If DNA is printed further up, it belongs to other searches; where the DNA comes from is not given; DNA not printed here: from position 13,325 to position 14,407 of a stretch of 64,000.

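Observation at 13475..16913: Twin Cys-Asp-Cys β-barrel OMP paralogs, deoC and two SPOR lipoproteins extend the Bat operon into a single 12-kb plus-strand block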

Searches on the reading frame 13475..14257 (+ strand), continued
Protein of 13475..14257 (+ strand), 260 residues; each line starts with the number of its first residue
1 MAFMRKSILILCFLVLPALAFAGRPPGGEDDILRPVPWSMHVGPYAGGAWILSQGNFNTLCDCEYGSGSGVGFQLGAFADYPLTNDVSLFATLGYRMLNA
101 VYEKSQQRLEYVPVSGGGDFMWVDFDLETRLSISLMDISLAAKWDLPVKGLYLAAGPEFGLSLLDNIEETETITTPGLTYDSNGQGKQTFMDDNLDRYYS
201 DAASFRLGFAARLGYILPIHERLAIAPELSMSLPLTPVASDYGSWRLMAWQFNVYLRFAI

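Call 46: find_encoding_contigs(protein=P0055, flank=10000, max_places=1)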
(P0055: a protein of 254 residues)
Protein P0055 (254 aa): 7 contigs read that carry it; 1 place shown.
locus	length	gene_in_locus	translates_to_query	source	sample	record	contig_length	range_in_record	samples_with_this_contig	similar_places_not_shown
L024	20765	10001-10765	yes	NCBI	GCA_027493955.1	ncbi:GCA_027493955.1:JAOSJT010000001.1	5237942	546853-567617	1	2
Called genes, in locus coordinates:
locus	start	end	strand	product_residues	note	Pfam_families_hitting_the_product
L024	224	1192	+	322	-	PF04055:Radical_SAM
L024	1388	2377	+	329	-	PF00493:MCM (faint), PF20030:bpMoxR, PF07726:AAA_3, PF07728:AAA_5, PF17863:AAA_lid_2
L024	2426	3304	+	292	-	PF01882:DUF58, PF13519:VWA_2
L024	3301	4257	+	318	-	-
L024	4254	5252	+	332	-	PF07584:BatA, PF00092:VWA, PF13519:VWA_2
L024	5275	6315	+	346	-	PF07584:BatA, PF00092:VWA, PF06707:DUF1194 (faint), PF13519:VWA_2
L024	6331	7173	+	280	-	PF00515:TPR_1 (faint), PF13414:TPR_11 (faint), PF13432:TPR_16 (faint), PF14559:TPR_19 (faint)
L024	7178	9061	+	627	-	PF13584:BatD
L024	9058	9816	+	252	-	PF13512:TPR_18 (weak), PF13428:TPR_14 (faint), PF13176:TPR_7 (faint), PF13181:TPR_8 (faint), PF13432:TPR_16, PF00515:TPR_1, PF07719:TPR_2 (weak), PF13414:TPR_11 (weak)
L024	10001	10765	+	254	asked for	-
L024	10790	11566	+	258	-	-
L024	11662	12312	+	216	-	PF01791:DeoC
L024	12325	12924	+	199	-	PF05036:SPOR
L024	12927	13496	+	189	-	-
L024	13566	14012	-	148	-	-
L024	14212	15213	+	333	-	PF10043:DUF2279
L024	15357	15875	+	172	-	-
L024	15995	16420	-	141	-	PF00472:RF-1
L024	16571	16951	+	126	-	PF00072:Response_reg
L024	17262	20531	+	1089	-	PF17874:TPR_MalT, PF13424:TPR_12, PF17874:TPR_MalT, PF13424:TPR_12, PF17874:TPR_MalT, PF13424:TPR_12, PF07730:HisKA_3, PF02518:HATPase_c, +19 more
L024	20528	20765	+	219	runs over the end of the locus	PF00072:Response_reg, PF00196:GerE, PF08281:Sigma70_r4_2 (weak), PF13384:HTH_23 (weak)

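Call 52: find_related_loci(query=A6, collection=metagenome_contigs, flank=10000)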
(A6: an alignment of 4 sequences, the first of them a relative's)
Query A6 (254 aa) in metagenome_contigs; peptide patterns used: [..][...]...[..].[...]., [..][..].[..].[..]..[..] (x = any residue, [..] = any of these).
73 stretches matched a pattern, but none encodes a relative of the query by tblastn (E <= 1e-3).

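Call 53: find_encoding_contigs(protein=P0071, flank=10000, max_places=2)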
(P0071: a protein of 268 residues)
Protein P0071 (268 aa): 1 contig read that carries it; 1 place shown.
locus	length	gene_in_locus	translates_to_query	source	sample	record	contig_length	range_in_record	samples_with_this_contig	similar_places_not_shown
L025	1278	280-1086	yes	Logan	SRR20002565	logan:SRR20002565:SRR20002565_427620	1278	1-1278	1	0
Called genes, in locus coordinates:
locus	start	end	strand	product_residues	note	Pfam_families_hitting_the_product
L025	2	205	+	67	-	?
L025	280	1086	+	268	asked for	PF13568:OMP_b-brl_2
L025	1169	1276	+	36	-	?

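Call 55: list_cluster_members(proteins=[P0059, P0062, P0063, P0064, P0065, P0066, P0067, P0068, P0069, P0073])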
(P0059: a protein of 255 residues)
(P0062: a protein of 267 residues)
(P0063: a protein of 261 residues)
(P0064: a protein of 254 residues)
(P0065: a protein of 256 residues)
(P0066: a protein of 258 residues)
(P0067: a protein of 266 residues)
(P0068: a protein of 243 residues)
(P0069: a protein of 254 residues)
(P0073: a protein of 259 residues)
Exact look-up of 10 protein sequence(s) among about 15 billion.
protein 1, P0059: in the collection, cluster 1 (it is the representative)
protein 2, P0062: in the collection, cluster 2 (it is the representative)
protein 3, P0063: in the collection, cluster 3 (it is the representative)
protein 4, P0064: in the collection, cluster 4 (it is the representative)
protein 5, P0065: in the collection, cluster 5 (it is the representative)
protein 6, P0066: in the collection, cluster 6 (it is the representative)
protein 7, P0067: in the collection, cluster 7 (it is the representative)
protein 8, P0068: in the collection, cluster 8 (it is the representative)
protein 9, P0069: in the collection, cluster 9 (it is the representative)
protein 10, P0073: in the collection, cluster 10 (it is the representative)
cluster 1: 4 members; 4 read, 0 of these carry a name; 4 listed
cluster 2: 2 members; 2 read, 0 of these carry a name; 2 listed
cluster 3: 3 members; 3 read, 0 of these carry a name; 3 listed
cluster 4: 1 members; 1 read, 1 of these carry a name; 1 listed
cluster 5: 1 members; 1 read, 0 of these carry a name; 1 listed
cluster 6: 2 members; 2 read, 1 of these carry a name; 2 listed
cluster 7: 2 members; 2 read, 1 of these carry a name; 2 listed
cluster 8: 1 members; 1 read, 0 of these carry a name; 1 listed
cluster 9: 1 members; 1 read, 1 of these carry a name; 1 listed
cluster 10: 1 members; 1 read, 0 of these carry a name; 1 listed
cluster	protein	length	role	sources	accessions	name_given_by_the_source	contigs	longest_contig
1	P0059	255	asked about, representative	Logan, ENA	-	-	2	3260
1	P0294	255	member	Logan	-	-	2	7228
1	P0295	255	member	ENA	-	-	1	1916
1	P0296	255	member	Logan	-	-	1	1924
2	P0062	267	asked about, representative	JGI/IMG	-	-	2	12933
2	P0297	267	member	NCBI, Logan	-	-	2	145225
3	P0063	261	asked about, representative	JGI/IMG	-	-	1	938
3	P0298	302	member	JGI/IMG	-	-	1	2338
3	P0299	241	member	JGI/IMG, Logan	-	-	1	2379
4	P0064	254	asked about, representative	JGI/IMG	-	hypothetical protein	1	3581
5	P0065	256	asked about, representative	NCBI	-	-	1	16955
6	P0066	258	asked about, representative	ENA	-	-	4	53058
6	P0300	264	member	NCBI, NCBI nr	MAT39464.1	MAG: hypothetical protein CL946_07650 [Ectothiorhodospiraceae bacterium] | hypothetical protein [Ectothiorhodospiraceae bacterium]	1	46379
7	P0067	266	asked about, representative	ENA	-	-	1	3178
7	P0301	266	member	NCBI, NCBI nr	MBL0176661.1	MAG: hypothetical protein IPP94_15585 [Ignavibacteria bacterium] | hypothetical protein [Ignavibacteria bacterium]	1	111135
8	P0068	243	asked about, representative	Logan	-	-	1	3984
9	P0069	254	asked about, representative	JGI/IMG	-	Outer membrane protein beta-barrel domain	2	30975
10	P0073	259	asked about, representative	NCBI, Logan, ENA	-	-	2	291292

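Call 57: find_encoding_contigs(protein=P0073, flank=10000, max_places=1)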
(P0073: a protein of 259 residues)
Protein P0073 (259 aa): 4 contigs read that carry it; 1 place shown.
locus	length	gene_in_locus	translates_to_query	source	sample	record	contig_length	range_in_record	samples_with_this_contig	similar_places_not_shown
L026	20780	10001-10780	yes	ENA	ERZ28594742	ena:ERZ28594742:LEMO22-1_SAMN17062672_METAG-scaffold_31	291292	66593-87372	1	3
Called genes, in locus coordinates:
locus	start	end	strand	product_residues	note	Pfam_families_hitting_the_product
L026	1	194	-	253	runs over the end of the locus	PF00912:Transgly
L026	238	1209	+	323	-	PF04055:Radical_SAM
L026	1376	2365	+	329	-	PF00493:MCM (weak), PF20030:bpMoxR, PF07726:AAA_3, PF07728:AAA_5, PF17863:AAA_lid_2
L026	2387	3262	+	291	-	PF01882:DUF58, PF13519:VWA_2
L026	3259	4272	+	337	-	-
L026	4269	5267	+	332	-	PF07584:BatA, PF00092:VWA, PF13519:VWA_2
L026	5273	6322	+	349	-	PF00092:VWA, PF13519:VWA_2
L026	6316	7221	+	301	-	PF13424:TPR_12 (faint), PF00515:TPR_1 (faint), PF07719:TPR_2 (faint), PF13414:TPR_11 (faint), PF13432:TPR_16 (faint), PF14559:TPR_19 (faint)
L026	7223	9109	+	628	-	PF13584:BatD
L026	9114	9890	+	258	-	PF13181:TPR_8 (faint), PF13432:TPR_16, PF00515:TPR_1 (weak), PF07719:TPR_2 (weak), PF13414:TPR_11 (weak)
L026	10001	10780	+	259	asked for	-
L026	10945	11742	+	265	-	PF01791:DeoC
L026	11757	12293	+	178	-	PF05036:SPOR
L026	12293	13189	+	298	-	PF00795:CN_hydrolase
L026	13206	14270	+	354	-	PF04371:PAD_porph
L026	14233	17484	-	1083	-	PF13205:Big_5, PF13620:CarboxypepD_reg (faint), PF22904:NOMO1-like_2nd (faint)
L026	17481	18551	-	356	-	PF02618:YceG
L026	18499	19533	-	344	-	PF00814:TsaD, PF22521:HypF_C_2 (faint)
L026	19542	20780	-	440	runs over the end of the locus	PF16268:DUF4921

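Call 70: search_protein_families(library=pfam, proteins=[P0235, P0121, P0116, P0109, P0128, P0073, P0168], max_evalue=0.01)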
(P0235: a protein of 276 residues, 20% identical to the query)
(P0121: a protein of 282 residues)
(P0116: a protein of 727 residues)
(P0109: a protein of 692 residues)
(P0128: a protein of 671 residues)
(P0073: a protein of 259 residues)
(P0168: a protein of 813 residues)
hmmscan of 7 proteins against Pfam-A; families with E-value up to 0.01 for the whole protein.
P0235 (276 aa): 2 families
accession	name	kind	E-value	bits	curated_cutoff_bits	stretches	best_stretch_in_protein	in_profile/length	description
PF13568.12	OMP_b-brl_2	-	1.3e-07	32.3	27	1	40-247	9-169/175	Outer membrane protein beta-barrel domain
PF13505.12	OMP_b-brl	-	1.4e-05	25.8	28.7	0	201-275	69-140/175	Outer membrane protein beta-barrel domain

P0121 (282 aa): 1 family
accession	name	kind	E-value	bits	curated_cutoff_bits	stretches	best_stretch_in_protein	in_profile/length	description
PF13568.12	OMP_b-brl_2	-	4.6e-11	43.5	27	1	72-255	33-171/175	Outer membrane protein beta-barrel domain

P0116 (727 aa): 2 families
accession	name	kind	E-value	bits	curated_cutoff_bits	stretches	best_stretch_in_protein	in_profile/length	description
PF00691.25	OmpA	-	7.5e-18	65.1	27.2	2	624-709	1-94/98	OmpA family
PF13568.12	OMP_b-brl_2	-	6.1e-06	26.9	27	1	68-238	33-173/175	Outer membrane protein beta-barrel domain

P0109 (692 aa): 2 families
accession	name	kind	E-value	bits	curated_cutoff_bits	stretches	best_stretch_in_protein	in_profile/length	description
PF00691.25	OmpA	-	3.2e-17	63.1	27.2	2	586-677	1-98/98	OmpA family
PF13568.12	OMP_b-brl_2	-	1.2e-06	29.1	27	1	83-253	37-174/175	Outer membrane protein beta-barrel domain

P0128 (671 aa): 2 families
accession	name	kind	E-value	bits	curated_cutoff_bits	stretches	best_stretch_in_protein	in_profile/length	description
PF00691.25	OmpA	-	2.5e-21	76.3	27.2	2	567-658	1-98/98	OmpA family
PF03797.25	Autotransporter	-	0.006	16.8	26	0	185-234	93-143/255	Autotransporter beta-domain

P0073 (259 aa): 1 family
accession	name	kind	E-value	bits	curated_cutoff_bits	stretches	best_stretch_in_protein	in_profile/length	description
PF13568.12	OMP_b-brl_2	-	2.9e-05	24.6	27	1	69-238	33-174/175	Outer membrane protein beta-barrel domain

P0168 (813 aa): 2 families
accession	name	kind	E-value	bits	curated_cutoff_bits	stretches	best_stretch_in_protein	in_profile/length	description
PF00691.25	OmpA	-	3.4e-12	47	27.2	1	632-700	23-88/98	OmpA family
PF13568.12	OMP_b-brl_2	-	2.4e-05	24.9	27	1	46-235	14-174/175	Outer membrane protein beta-barrel domain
